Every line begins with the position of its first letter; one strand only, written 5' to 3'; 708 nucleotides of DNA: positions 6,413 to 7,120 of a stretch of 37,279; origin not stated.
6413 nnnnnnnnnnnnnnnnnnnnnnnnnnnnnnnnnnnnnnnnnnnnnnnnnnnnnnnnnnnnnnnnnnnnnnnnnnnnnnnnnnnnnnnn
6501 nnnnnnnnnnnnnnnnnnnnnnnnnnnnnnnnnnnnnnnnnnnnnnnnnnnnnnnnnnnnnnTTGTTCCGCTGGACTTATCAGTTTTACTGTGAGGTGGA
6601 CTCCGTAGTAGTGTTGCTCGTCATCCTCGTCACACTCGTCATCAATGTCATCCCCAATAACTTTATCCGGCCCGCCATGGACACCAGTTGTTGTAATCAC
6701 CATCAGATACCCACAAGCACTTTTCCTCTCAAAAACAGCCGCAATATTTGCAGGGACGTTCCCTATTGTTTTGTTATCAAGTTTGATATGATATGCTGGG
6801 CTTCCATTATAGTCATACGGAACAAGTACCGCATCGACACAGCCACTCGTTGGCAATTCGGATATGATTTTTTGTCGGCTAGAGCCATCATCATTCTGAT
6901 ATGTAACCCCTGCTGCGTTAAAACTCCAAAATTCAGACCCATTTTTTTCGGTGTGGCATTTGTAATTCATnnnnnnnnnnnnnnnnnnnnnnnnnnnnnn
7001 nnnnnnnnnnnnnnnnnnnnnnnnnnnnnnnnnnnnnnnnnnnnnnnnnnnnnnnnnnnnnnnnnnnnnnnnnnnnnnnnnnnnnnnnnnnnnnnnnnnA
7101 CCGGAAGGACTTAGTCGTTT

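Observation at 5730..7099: Two membrane-anchored cargo genes between repressor and integrase: HIRAN-like tail-anchored protein plus XRE-HTH/coiled-coil/TM protein (candidate prophage defence or exclusion pair)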

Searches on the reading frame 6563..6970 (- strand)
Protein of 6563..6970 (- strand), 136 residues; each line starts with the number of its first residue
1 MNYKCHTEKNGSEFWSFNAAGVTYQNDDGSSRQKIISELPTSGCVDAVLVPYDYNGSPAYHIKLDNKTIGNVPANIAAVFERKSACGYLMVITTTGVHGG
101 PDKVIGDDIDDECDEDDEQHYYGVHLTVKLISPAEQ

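Call 18: search_solved_structures(query=A2, max_evalue=10, show_alignments=3)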
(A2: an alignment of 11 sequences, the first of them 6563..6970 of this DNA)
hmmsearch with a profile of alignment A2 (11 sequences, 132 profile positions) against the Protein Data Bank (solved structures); distinct sequences matched with E-value up to 10: 3.
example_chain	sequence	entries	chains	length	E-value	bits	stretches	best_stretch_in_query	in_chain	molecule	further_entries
30uc_B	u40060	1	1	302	0.014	18.6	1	22-118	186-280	Fibronectin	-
3m7p_A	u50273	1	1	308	0.015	18.6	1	21-118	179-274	FN1 protein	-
3ejh_A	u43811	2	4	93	0.2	14.9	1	68-118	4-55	Fibronectin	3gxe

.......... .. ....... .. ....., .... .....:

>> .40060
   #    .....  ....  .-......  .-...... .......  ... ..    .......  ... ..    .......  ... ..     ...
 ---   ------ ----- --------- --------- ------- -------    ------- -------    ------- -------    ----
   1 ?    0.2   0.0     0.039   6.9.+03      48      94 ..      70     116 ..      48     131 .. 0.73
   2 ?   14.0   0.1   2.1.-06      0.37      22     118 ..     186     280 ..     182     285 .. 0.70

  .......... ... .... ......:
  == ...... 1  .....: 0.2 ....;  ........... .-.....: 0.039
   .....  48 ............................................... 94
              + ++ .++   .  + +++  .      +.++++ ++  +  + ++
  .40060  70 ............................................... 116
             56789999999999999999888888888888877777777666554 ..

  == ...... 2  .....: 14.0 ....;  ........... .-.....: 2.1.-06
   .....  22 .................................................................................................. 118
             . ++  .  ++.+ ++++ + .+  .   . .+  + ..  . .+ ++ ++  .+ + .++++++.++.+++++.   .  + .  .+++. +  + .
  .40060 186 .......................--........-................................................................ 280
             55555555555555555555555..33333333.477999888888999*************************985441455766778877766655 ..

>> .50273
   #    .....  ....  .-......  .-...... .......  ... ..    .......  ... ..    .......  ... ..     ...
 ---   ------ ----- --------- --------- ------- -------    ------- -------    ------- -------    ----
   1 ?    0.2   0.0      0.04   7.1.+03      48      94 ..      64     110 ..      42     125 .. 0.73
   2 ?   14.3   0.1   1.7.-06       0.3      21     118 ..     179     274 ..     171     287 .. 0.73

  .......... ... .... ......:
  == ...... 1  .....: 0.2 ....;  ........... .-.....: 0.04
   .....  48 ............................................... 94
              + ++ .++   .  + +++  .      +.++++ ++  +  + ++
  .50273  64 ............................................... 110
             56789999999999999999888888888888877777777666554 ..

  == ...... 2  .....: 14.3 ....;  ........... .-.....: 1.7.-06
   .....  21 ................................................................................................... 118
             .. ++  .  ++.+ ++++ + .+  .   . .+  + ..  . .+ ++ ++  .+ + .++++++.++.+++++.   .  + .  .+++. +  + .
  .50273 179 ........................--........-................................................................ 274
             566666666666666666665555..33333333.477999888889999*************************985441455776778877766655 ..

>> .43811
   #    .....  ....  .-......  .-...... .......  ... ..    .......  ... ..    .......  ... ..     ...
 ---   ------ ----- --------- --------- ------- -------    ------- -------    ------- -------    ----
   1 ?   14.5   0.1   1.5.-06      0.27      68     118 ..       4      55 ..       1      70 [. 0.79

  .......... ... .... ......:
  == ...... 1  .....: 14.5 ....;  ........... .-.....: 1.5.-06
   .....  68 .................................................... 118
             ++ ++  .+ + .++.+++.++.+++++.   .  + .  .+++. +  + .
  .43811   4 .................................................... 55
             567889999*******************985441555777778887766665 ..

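Call 24: search_protein_representatives(alignment_id=A2)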
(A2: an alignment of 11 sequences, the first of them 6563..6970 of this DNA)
Query: 11 sequences, 132 profile positions. Proteins with E-value up to 0.001 (for the whole library): 1372; up to 1e-10: 237; up to 1e-30: 8. The best 150 are listed.
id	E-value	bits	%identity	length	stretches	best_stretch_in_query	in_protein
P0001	4.1e-58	211.3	-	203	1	1-132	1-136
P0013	4.2e-58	211.2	-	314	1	1-132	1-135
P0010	1.0e-55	203.5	-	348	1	1-132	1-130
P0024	1.6e-51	190.0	-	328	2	12-107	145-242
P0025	2.9e-47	176.2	-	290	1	1-132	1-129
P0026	1.3e-45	170.8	-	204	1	1-131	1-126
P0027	1.6e-40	154.4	-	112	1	1-99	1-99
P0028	6.2e-39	149.2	-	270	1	9-131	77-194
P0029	2.0e-26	108.7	-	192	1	5-129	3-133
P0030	1.2e-24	103.0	-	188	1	6-132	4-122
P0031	2.6e-24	101.9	-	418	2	15-123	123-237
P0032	6.1e-24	100.7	-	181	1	11-109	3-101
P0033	6.7e-24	100.6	-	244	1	7-130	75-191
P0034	7.6e-23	97.2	-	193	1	13-126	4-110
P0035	2.2e-22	95.7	-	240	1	16-131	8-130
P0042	3.9e-19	85.2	-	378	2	19-131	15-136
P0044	1.0e-18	83.8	-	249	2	10-126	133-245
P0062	4.0e-16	75.4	-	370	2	18-102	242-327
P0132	1.6e-12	63.7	-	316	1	3-103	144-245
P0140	2.6e-12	63.1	-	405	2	19-88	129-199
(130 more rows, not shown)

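Call 32: search_solved_structures(query=A5, max_evalue=10, show_alignments=3)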
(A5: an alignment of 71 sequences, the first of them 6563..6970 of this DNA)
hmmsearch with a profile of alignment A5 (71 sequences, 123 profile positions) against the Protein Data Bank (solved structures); distinct sequences matched with E-value up to 10: 1.
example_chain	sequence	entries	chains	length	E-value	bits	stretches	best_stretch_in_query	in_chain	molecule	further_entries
3lkv_A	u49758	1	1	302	0.016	18.3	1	29-76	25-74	uncharacterized CONSERVED DOMAIN PROTEIN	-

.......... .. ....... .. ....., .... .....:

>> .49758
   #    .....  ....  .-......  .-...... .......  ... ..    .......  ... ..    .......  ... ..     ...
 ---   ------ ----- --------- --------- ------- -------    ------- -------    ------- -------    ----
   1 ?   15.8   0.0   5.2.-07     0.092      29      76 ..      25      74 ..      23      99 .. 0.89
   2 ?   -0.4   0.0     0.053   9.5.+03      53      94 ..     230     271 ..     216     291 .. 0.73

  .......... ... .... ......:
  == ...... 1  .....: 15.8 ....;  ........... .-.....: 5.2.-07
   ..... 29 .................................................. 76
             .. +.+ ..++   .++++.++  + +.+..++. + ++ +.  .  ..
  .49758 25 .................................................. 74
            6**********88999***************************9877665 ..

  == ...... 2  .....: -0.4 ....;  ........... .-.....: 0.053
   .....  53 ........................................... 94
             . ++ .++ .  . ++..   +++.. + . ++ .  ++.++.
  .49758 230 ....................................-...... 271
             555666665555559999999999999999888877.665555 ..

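Call 38: predict_structure(alignment_id=A5)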
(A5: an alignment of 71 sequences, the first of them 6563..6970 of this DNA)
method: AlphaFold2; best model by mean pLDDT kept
length: 136 residues; sequences in the alignment: 71
mean_pLDDT: 91.2   pTM: 0.82
mean pLDDT of the five models: 91.2, 90.8, 90.4, 90.1, 87.8
residues with pLDDT >= 90: 108; 70-90: 12; 50-70: 16; < 50: 0
segments of 3 or more residues with pLDDT < 50: none
pLDDT, mean of each block of 10 residues (from residue 1): 94 98 95 95 90 98 96 98 98 93 64 67 96 97
secondary structure, 60 per line:
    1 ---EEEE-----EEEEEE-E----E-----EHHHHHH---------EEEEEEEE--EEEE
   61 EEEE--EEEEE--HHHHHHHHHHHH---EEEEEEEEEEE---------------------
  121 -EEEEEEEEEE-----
elements in order: E4-7 E13-18 H32-37 E47-54 E57-64 E67-71 H74-85 E89-99 E122-131

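Call 40: fold_search(model_id=the predicted structure, library=pdb)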
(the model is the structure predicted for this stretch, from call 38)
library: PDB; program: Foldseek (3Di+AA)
matches with E <= 10: 392; with E <= 0.001: 0
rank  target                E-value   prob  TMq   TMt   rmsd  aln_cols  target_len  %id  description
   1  4av2_A                2.1e-01  0.23  0.23  0.12  11.0       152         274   10  Single particle electron microscopy of PilQ dodecameric complexes from Neisseria meningitidis. (released 2012-10-17)
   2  4kf5_C                3.0e-01  0.03  0.14  0.08  22.4       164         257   11  Crystal Structure of Split GFP complexed with engineered sfCherry with an insertion of GFP fragment (released 2013-12-18)
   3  7qep_M7               5.0e-01  0.08  0.26  0.22  16.6       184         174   12  Cryo-EM structure of the ribosome from Encephalitozoon cuniculi (released 2022-02-09)
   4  6suj_DDD              5.9e-01  0.13  0.21  0.23  15.8       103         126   13  Mutations in SsgB correlate to longitudinal cell division during sporulation of Streptomyces coelicolor (released 2020-09-30)
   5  6ewh                  5.9e-01  0.06  0.17  0.14  13.5       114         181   17  Oreochromis niloticus CEP120 second C2 domain (C2B) G307S mutant (released 2018-05-02)
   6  6skf_BV               5.9e-01  0.03  0.15  0.14  13.0       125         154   11  Cryo-EM Structure of T. kodakarensis 70S ribosome (released 2020-07-29)
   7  9qf4_BS               7.8e-01  0.04  0.18  0.16  13.3       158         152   11  Structure of P. furiosus 70S ribosome grown at 95 degC (released 2025-11-05)
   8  9u5s_A                9.3e-01  0.02  0.11  0.05  15.3       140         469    8  The structure of the BfpBG complex in the T4bP system (released 2025-11-05)
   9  8gpx_H                1.0e+00  0.01  0.12  0.09  23.3       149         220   11  YFV_E_YD73Fab_postfusion (released 2022-11-02)
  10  6pnp_B                1.2e+00  0.08  0.23  0.24  14.4       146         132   10  Crystal structure of the splice insert-free neurexin-1 LNS2 domain in complex with neurexophilin-1 (released 2019-10-09)
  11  7zak_B                1.2e+00  0.02  0.12  0.11  22.2       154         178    7  Crystal structure of HLA-DP (DPA1*02:01-DPB1*01:01) in complex with a peptide (released 2023-03-29)
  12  6ewg                  1.2e+00  0.04  0.17  0.14  13.5       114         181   17  Oreochromis niloticus CEP120 second C2 domain (C2B) (released 2018-05-02)
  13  3uq4_A                1.2e+00  0.02  0.17  0.09  16.8       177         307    7  X-ray structure of a pentameric ligand gated ion channel from Erwinia chrysanthemi (ELIC) mutant F247L (F16L) (released 2012-04-04)
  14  2gsi_H                1.2e+00  0.02  0.13  0.09  22.0       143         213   12  Crystal Structure of a Murine Fab in Complex with an 11 Residue Peptide Derived from Staphylococcal Nuclease (released 2006-05-16)
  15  6slc_CCC              1.3e+00  0.10  0.24  0.26  16.0       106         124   10  Mutations in SsgB correlate to longitudinal cell division during sporulation of Streptomyces coelicolor (released 2020-08-26)
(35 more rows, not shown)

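Call 41: search_protein_families(library=padloc, proteins=[P0132, P0140], max_evalue=0.01)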
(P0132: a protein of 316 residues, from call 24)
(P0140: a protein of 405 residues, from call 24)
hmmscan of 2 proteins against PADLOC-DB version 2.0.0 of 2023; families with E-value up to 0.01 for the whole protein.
P0132 (316 aa): 6 families
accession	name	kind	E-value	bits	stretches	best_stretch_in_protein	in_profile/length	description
PDLC04347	PDC-M03B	-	2.5e-09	35.1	1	150-226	125-195/245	-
PDLC04349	PDC-M03B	-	3.9e-09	34.4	1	160-238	134-212/232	-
PDLC04351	PDC-M03B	-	2.4e-05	22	1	172-224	143-197/255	-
PDLC04352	PDC-M03B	-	7.5e-05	20.4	1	172-217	145-190/250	-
PDLC04348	PDC-M03B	-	0.00023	18.9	1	171-232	142-204/248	-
PDLC02922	HEAT-ARM_XIII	-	0.0028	14.5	1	40-110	307-379/564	-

P0140 (405 aa): 7 families
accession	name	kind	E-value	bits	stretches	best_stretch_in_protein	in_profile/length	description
PDLC04347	PDC-M03B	-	7.9e-19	66.2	2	71-195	75-195/245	-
PDLC04349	PDC-M03B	-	1.3e-15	55.7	2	129-192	134-197/232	-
PDLC04352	PDC-M03B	-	7.2e-14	49.9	2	129-204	138-208/250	-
PDLC04348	PDC-M03B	-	3e-13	48.1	2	293-361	143-212/248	-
PDLC04346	PDC-M03B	-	4.5e-07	27.8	0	280-344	90-152/262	-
PDLC04351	PDC-M03B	-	1.5e-06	26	1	143-186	145-190/255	-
PDLC01423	Cas5_IIId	-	0.0087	12.7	0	279-348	379-447/482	CAS-III-D; effector_G5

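Call 47: search_solved_structures(query=P0140, max_evalue=1, show_alignments=2)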
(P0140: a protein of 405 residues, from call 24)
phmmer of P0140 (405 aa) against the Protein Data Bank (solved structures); distinct sequences matched with E-value up to 1: 7.
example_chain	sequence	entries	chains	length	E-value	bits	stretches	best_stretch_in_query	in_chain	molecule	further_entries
2mzn_A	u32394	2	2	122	0.00097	21.3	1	152-192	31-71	Helicase-like transcription factor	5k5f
4xzf_A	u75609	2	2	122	0.00097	21.3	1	152-192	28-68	Helicase-like transcription factor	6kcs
5bnh_A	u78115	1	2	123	0.00098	21.3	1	152-192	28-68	Helicase-like transcription factor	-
4s0n_A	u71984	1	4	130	0.0011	21.1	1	152-192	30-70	Helicase-like transcription factor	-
4xzg_A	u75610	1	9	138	0.0012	21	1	152-192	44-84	Helicase-like transcription factor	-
7pwf_U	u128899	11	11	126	0.7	11.9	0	110-164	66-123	Ribosomal protein S20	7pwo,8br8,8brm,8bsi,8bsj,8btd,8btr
3k2y_A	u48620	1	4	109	0.85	11.6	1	148-186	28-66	uncharacterized protein lp_0118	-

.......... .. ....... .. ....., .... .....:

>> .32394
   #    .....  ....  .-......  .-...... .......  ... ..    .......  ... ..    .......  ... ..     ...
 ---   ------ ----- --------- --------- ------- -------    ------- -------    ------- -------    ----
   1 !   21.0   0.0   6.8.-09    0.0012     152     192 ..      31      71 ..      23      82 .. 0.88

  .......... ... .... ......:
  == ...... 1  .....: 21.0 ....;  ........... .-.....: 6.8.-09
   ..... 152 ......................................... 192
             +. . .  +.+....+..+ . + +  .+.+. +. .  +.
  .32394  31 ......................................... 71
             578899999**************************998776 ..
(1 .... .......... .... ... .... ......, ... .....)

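Call 64: search_protein_families(library=pfam, proteins=[P0024, P0029, P0031, P0032, P0035, P0042, P0044, P0140, P0132, P0062], max_evalue=1)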
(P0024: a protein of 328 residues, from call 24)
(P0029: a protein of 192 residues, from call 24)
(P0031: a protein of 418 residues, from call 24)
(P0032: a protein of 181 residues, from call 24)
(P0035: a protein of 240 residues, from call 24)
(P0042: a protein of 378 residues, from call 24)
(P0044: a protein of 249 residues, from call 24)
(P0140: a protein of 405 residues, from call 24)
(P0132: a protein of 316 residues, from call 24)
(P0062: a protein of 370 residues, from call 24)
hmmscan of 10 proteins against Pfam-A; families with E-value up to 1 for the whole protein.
P0024 (328 aa): 3 families
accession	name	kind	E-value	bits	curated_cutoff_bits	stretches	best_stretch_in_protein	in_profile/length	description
PF11184.13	DUF2969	-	0.11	13.3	25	0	49-73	11-35/71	Protein of unknown function (DUF2969)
PF12080.14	GldM_4th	-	0.12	13.4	24.6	1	213-280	3-73/114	GldM C-terminal domain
PF11966.13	SSURE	-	0.17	12.1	25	1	158-204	94-141/149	SSURE domain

P0029 (192 aa): 0 families

P0031 (418 aa): 3 families
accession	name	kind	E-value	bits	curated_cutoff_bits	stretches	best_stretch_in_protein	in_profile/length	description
PF08797.16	HIRAN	-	4.3e-08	33.3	24.7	1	122-191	3-66/96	HIRAN domain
PF05651.19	Diacid_rec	-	0.13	12.4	23.6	1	14-78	3-67/134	Putative sugar diacid recognition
PF15916.11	DUF4743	-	0.2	12.2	25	0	322-343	21-42/118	Domain of unknown function (DUF4743)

P0032 (181 aa): 1 family
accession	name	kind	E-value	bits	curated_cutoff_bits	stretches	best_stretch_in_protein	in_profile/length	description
PF08797.16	HIRAN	-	0.19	12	24.7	1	51-85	40-74/96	HIRAN domain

P0035 (240 aa): 0 families

P0042 (378 aa): 2 families
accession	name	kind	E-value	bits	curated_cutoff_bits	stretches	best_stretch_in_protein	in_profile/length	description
PF18527.6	STT3_PglB_C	-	0.0083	16.6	26.5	1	185-230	17-62/80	STT3/PglB C-terminal beta-barrel domain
PF13593.11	SBF_like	-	0.044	13.5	25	1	173-211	30-68/313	SBF-like CPA transporter family (DUF4137)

P0044 (249 aa): 1 family
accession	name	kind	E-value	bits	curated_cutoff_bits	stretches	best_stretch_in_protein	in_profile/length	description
PF11184.13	DUF2969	-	0.12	13.3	25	0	59-87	9-37/71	Protein of unknown function (DUF2969)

P0140 (405 aa): 2 families
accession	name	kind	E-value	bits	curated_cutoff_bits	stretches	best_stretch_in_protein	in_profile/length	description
PF08797.16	HIRAN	-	1.7e-22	79.5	24.7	2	127-192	6-63/96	HIRAN domain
PF07503.17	zf-HYPF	-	0.0045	17.2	23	0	186-202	4-20/34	HypF finger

P0132 (316 aa): 1 family
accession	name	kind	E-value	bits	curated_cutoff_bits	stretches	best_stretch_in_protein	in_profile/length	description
PF08797.16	HIRAN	-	1.9e-07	31.2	24.7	1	170-223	16-63/96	HIRAN domain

P0062 (370 aa): 3 families
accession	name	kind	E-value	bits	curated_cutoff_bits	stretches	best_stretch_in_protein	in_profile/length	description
PF08797.16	HIRAN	-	2.7e-13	50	24.7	2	239-319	4-77/96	HIRAN domain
PF24350.1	DUF7510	-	0.0018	18.9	27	1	137-178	12-52/109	Family of unknown function (DUF7510)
PF24458.1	DUF7573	-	0.16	12.4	30.2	1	4-31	10-36/39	Domain of unknown function (DUF7573)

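Call 84: find_related_loci(query=A5, collection=viral_contigs, flank=5000)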
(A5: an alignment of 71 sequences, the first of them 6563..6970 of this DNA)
Query A5 (136 aa) in viral_contigs; peptide patterns used: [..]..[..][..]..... (x = any residue, [..] = any of these).
248 stretches matched a pattern; 181 encode a relative of the query (tblastn E <= 1e-3); the best 80 are kept; 80 distinct loci.
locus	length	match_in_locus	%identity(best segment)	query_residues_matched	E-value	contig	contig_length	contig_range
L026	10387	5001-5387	51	1-136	6e-38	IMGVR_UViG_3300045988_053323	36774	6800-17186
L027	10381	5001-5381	47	1-136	1e-37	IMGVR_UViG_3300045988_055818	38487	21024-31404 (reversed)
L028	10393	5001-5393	51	1-136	8e-35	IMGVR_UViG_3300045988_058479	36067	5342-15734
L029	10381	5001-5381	46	1-136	1e-34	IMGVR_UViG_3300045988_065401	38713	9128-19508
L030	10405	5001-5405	47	1-136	1e-31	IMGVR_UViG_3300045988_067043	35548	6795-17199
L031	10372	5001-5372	34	5-135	8e-18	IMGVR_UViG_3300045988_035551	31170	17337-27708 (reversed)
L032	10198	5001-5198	48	16-80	4e-14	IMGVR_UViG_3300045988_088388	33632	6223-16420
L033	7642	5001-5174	52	16-73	5e-14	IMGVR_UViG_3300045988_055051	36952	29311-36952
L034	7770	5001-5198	47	12-78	8e-14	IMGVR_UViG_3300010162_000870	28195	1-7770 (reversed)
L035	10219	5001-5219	41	14-81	8e-13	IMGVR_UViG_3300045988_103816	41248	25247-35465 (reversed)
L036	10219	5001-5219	41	14-81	7e-13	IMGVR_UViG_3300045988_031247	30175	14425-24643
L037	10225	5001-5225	41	14-83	1e-13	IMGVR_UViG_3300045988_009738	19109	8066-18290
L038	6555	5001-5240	38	14-86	2e-12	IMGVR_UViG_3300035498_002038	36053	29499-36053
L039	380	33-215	44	21-83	5e-13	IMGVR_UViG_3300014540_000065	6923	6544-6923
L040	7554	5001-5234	40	6-75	5e-12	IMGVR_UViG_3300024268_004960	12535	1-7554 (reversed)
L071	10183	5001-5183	44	21-83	8e-12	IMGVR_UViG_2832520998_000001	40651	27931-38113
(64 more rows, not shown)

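Call 89: search_protein_families(library=pfam, proteins=[L071:2105-2593:+, L071:2624-4081:+, L071:4142-4360:-, L071:4511-4867:-, L071:4764-5258:+, L071:5536-6597:+, L071:6831-8909:+], max_evalue=0.001)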
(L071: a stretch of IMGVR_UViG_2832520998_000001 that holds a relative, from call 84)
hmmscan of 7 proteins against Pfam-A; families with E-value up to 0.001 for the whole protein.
L071:2105-2593:+ (162 aa): 1 family
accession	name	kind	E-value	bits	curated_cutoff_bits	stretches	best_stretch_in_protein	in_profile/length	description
PF05105.17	Phage_holin_4_1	-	2.9e-23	82.6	22.2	1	14-128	10-110/116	Bacteriophage holin family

L071:2624-4081:+ (485 aa): 2 families
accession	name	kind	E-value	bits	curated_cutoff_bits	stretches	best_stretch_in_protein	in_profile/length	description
PF18013.6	Phage_lysozyme2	-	2.1e-32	112.7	28.2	1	196-357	2-140/140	Phage tail lysozyme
PF01510.30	Amidase_2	-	7e-30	104.5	26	1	34-168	3-131/131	N-acetylmuramoyl-L-alanine amidase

L071:4142-4360:- (72 aa): 0 families

L071:4511-4867:- (118 aa): 0 families

L071:4764-5258:+ (164 aa): 0 families

L071:5536-6597:+ (353 aa): 8 families
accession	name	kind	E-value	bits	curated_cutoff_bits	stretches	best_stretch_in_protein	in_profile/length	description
PF13936.12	HTH_38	-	3.6e-11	43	27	1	8-49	3-44/44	Helix-turn-helix domain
PF00665.32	rve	-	1.2e-06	29.1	32.6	1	187-266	4-82/102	Integrase core domain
PF13384.12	HTH_23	-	3.3e-06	27.2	24.6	1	20-48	12-40/50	Homeodomain-like domain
PF13518.12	HTH_28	-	0.00012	22.6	25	1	20-48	8-35/52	Helix-turn-helix domain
PF02954.25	HTH_8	-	0.00018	21.6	22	1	18-48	11-41/42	Bacterial regulatory protein, Fis family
PF13551.12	HTH_29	-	0.00023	21.6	28.1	1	15-48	1-35/64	Winged helix-turn helix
PF12728.13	HTH_17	-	0.00033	21.3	27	0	28-50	4-26/51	Helix-turn-helix domain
PF08279.18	HTH_11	-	0.00088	19.6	25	0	26-47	16-37/55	HTH domain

L071:6831-8909:+ (692 aa): 4 families
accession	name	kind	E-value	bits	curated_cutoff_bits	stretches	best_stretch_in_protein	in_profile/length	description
PF07728.20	AAA_5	-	6.7e-14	52.5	22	1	493-583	57-139/139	AAA domain (dynein-related subfamily)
PF00004.35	AAA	-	4e-06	27.7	21.2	0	286-307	1-22/131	ATPase family associated with various cellular activities (AAA)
PF01695.23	IstB_IS21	-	6.4e-05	23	24.1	1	282-320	91-129/238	IstB-like ATP binding protein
PF20720.3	nSTAND3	-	0.00014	22.1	27.2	0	278-315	12-47/155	Novel STAND NTPase 3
